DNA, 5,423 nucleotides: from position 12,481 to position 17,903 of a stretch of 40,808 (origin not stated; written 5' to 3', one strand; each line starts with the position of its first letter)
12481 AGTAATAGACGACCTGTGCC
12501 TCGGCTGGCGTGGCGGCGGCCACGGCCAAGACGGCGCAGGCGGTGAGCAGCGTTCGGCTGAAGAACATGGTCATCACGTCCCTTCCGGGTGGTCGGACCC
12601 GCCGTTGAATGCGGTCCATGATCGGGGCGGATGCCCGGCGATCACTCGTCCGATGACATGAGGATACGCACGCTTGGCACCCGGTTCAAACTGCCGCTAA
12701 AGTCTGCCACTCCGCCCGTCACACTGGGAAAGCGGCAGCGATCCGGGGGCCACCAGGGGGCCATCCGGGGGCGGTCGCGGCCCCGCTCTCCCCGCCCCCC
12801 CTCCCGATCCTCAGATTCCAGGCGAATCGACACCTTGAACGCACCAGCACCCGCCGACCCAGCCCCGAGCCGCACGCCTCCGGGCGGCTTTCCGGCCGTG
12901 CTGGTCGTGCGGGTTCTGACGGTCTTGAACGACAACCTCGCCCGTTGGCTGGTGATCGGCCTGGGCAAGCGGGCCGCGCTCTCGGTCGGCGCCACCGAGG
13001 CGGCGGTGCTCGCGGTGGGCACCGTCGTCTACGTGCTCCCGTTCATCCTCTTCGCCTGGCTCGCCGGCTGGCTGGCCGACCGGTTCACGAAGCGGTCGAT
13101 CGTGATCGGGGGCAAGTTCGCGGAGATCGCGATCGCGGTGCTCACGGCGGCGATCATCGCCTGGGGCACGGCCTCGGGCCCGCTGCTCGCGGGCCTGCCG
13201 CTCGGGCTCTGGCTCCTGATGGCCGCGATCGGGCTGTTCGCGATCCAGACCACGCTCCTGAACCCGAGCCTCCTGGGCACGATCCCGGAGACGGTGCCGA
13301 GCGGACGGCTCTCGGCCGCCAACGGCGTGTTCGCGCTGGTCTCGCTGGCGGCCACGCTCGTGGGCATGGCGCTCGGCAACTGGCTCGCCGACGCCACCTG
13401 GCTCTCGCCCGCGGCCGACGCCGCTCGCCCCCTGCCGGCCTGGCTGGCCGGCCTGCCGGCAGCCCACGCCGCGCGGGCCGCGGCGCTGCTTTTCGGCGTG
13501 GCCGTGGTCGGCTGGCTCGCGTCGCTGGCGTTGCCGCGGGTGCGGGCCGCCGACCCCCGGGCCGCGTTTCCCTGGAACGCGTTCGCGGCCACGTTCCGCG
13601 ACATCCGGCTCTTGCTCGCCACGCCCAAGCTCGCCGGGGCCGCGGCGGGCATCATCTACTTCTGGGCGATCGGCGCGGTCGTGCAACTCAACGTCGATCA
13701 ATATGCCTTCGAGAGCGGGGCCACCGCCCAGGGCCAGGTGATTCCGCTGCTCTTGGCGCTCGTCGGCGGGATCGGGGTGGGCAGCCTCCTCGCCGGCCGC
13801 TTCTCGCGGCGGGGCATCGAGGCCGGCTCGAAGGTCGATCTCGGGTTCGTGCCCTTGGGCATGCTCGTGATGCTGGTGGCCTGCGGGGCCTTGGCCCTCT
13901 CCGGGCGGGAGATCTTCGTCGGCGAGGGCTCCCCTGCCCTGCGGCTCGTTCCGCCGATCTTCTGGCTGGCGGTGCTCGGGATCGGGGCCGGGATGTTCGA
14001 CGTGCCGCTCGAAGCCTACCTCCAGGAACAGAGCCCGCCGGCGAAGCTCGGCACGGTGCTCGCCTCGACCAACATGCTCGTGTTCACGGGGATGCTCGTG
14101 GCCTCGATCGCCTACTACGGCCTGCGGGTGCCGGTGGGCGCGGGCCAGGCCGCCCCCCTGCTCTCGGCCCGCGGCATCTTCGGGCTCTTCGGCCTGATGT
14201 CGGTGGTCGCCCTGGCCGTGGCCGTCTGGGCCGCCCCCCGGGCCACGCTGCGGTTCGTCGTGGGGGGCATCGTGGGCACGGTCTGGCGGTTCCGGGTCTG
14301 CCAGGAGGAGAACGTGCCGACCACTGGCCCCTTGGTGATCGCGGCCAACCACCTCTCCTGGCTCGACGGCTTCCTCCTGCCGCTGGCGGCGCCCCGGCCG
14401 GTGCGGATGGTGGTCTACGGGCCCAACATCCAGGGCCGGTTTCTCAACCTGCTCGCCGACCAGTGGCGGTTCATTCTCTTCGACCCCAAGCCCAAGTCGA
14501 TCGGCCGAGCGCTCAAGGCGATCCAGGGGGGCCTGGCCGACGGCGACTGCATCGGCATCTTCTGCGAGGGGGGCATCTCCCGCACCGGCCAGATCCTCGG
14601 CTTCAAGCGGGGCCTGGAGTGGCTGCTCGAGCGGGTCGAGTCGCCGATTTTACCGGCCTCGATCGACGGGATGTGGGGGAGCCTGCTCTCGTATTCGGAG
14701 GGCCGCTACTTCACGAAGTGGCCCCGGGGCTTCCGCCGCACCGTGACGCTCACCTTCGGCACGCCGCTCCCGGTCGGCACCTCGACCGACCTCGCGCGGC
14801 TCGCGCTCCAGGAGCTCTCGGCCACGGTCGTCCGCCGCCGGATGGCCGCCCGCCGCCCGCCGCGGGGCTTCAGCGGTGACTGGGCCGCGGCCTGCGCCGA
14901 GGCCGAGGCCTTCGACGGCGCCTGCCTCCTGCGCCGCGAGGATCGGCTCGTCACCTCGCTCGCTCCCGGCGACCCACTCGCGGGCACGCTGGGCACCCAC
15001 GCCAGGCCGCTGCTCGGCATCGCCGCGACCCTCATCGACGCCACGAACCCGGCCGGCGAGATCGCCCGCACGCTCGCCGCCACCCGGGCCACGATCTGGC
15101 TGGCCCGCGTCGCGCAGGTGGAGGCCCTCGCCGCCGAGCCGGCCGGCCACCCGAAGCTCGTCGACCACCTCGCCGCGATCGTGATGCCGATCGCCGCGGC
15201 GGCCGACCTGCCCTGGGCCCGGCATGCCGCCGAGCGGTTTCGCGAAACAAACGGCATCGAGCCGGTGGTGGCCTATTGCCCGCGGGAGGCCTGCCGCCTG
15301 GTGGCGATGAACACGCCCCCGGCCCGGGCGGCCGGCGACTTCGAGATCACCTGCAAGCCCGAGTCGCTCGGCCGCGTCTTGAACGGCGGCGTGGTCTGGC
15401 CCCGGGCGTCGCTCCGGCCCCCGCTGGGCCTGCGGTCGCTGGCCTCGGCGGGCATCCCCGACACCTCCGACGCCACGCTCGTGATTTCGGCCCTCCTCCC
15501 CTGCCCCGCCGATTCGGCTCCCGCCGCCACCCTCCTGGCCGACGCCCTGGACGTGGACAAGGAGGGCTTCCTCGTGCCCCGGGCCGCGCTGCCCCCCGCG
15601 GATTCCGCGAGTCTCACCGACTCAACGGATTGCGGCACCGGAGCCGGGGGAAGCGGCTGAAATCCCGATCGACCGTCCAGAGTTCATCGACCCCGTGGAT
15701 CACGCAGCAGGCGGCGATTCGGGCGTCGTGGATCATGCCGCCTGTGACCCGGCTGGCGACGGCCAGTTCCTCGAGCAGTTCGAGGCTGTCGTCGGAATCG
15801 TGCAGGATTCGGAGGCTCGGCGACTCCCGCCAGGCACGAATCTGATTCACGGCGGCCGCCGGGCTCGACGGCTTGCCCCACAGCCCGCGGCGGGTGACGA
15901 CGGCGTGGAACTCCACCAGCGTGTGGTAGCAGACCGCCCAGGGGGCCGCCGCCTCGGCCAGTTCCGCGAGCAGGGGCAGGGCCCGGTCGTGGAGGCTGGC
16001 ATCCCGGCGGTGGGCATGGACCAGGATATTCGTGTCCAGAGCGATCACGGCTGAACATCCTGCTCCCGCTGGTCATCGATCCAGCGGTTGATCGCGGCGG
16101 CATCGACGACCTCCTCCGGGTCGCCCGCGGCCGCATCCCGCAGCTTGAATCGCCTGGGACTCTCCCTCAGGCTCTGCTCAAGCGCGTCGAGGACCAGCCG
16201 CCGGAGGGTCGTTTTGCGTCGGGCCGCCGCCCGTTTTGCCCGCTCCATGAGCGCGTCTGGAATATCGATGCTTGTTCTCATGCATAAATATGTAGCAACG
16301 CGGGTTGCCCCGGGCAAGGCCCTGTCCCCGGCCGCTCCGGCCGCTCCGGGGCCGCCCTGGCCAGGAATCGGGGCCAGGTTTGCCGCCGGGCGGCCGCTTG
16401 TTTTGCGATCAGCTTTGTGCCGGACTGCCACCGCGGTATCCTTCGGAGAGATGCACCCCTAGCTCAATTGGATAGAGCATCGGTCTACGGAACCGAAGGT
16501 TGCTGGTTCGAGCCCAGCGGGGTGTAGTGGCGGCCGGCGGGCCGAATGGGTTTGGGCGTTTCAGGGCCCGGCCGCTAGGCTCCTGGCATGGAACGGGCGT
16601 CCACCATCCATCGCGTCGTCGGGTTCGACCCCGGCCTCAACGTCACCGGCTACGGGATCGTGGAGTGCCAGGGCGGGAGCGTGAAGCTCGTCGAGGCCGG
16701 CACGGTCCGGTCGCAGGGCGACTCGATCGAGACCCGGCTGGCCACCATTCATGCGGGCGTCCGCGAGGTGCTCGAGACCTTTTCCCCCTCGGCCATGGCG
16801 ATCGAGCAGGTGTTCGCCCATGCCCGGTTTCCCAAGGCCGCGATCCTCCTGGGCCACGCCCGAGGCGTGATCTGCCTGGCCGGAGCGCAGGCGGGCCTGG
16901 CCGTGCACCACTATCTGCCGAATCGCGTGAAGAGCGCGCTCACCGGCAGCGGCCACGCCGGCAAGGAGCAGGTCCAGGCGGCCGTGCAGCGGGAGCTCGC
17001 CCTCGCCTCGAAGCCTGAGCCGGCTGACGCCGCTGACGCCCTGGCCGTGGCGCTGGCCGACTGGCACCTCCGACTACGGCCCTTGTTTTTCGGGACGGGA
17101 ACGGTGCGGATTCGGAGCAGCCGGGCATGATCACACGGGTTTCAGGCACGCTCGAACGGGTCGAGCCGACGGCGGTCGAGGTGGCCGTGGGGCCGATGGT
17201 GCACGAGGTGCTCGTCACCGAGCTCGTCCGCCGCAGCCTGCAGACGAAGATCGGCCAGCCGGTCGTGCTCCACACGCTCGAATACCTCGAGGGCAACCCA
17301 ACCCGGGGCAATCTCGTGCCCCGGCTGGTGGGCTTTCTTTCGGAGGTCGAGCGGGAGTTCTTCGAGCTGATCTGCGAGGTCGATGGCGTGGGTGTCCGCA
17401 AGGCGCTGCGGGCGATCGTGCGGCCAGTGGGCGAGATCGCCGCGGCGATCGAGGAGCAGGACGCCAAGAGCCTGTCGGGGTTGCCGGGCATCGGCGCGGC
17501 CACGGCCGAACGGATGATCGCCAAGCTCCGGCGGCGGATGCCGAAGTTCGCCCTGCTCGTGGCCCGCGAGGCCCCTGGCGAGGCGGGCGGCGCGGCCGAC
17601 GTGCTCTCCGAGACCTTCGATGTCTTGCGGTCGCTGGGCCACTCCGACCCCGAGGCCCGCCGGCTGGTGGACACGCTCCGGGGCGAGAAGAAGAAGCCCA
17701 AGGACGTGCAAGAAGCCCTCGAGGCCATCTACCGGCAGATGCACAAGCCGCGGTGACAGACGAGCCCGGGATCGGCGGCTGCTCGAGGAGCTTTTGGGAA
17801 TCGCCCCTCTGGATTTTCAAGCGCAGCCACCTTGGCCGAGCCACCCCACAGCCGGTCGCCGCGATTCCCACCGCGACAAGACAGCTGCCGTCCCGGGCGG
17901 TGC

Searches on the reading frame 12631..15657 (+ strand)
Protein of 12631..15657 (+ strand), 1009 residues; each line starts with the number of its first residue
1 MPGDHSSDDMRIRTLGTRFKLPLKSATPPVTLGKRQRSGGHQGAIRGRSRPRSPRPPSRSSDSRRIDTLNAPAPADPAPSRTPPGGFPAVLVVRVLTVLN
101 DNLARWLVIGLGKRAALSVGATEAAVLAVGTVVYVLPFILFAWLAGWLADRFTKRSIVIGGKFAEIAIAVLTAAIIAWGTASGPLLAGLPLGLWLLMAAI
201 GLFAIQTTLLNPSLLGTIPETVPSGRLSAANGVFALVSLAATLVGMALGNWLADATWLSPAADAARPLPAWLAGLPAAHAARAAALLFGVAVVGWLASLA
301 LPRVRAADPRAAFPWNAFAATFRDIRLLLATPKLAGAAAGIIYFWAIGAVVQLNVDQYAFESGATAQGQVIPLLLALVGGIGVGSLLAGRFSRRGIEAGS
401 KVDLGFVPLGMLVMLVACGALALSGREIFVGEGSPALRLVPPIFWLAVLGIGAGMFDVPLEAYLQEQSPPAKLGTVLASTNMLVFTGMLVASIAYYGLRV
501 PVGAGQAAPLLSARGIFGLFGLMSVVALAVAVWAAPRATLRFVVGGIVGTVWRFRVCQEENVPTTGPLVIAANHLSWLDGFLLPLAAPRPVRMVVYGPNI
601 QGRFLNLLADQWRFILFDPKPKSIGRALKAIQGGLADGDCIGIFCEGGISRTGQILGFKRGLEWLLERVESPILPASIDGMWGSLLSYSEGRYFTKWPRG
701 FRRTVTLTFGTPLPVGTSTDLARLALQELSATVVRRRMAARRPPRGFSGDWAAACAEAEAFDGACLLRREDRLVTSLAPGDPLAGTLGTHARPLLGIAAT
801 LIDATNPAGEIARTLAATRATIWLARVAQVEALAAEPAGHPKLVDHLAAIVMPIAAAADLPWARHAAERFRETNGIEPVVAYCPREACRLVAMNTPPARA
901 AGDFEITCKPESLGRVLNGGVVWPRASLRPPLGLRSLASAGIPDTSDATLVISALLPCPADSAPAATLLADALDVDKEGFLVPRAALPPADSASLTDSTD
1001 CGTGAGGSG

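Call 70: search_protein_families(library=pfam, proteins=[window:12631-15657:+], max_evalue=0.001)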
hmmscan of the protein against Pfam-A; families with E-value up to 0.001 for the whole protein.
window:12631-15657:+ (1009 aa): 2 families
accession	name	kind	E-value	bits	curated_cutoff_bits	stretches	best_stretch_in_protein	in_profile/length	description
PF01553.26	Acyltransferase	-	3.7e-17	62.8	23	1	554-678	2-131/132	Acyltransferase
PF07690.21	MFS_1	-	2.2e-11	43.7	33.4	1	118-491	26-346/347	Major Facilitator Superfamily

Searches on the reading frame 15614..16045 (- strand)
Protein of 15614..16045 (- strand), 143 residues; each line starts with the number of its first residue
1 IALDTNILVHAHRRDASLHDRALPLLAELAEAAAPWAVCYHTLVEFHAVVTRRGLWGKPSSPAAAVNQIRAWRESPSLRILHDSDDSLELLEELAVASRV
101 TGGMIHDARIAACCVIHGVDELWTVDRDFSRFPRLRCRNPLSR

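Call 70: search_protein_families(library=pfam, proteins=[window:15614-16045:-], max_evalue=0.001)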
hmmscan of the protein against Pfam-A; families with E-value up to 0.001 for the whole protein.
window:15614-16045:- (143 aa): 1 family
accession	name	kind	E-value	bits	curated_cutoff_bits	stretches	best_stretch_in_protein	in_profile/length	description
PF01850.27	PIN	-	4.2e-15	56.8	23.6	1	1-134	1-119/120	PIN domain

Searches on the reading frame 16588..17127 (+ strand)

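Call 70: search_protein_families(library=pfam, proteins=[window:16588-17127:+], max_evalue=0.001)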
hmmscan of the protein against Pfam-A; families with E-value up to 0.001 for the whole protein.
window:16588-17127:+ (180 aa): 1 family
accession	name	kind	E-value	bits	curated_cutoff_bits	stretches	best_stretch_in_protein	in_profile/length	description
PF02075.23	RuvC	-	5.3e-45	153.4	22.2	1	10-157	1-147/148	Crossover junction endodeoxyribonuclease RuvC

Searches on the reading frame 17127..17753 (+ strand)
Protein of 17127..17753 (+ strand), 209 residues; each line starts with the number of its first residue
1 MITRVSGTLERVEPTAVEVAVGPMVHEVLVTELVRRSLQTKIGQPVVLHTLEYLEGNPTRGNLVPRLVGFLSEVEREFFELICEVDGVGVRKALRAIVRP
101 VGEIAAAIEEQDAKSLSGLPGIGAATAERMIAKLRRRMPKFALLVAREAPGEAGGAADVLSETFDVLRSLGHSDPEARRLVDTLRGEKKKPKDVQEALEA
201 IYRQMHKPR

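Call 70: search_protein_families(library=pfam, proteins=[window:17127-17753:+], max_evalue=0.001)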
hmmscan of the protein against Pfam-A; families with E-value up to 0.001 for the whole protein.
window:17127-17753:+ (209 aa): 2 families
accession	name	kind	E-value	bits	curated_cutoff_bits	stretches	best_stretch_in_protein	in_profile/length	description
PF14520.12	HHH_5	-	2.9e-10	40.9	27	1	79-136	1-57/57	Helix-hairpin-helix domain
PF01330.27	RuvA_N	-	8.3e-05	23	23.6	1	1-52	1-50/61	RuvA N terminal domain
